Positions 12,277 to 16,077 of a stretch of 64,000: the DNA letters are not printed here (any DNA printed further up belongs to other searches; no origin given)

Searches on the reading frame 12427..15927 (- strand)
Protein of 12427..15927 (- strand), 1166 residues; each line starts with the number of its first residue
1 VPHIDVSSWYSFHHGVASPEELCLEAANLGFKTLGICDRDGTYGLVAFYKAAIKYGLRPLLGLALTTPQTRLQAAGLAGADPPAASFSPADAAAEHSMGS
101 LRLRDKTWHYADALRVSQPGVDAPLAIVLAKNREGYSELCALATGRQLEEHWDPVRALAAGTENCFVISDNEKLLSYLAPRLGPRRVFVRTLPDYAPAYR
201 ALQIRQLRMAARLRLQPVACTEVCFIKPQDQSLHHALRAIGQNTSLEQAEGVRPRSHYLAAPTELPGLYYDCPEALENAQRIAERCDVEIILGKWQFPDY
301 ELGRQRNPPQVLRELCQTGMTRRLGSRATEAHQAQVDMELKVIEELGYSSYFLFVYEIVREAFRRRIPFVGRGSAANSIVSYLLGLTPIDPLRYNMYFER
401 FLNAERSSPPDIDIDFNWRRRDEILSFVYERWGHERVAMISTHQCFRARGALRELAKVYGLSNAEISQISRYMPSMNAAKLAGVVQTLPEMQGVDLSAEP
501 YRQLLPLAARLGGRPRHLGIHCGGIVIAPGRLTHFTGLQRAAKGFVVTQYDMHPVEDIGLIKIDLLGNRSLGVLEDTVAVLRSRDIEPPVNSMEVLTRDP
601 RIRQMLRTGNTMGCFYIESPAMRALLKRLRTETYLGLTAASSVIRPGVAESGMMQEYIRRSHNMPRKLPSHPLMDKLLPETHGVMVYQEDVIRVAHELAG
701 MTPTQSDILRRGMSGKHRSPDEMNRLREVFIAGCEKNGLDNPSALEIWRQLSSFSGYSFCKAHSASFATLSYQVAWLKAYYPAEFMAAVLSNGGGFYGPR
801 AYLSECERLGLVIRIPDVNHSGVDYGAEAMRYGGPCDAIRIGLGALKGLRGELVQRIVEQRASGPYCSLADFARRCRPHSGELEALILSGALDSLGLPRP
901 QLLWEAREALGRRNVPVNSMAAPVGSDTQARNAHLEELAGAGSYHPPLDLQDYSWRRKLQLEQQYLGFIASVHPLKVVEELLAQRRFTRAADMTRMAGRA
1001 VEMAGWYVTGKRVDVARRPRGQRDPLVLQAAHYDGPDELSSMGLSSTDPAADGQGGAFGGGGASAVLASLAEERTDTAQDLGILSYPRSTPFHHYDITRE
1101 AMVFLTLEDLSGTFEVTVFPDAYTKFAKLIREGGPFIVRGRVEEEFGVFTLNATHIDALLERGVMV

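Call 64: search_protein_families(library=pfam, proteins=[window:12427-15927:-], max_evalue=0.0001)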
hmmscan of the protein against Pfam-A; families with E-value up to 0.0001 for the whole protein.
window:12427-15927:- (1166 aa): 5 families
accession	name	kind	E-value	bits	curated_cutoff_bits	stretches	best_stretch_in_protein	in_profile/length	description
PF07733.18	DNA_pol3_alpha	-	7.4e-79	265.5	23.9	1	310-567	1-260/260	Bacterial DNA polymerase III alpha NTPase domain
PF17657.6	DNA_pol3_finger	-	1.1e-35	122.8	22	1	571-738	2-166/166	Bacterial DNA polymerase III alpha subunit finger domain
PF14579.12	HHH_6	-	9.7e-20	71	25.6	1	810-902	1-90/90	Helix-hairpin-helix motif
PF02811.25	PHP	-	1e-13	52.4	26.4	1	5-152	3-102/164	PHP domain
PF01336.31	tRNA_anti-codon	-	2.3e-09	37.5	27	1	1101-1157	16-73/75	OB-fold nucleic acid binding domain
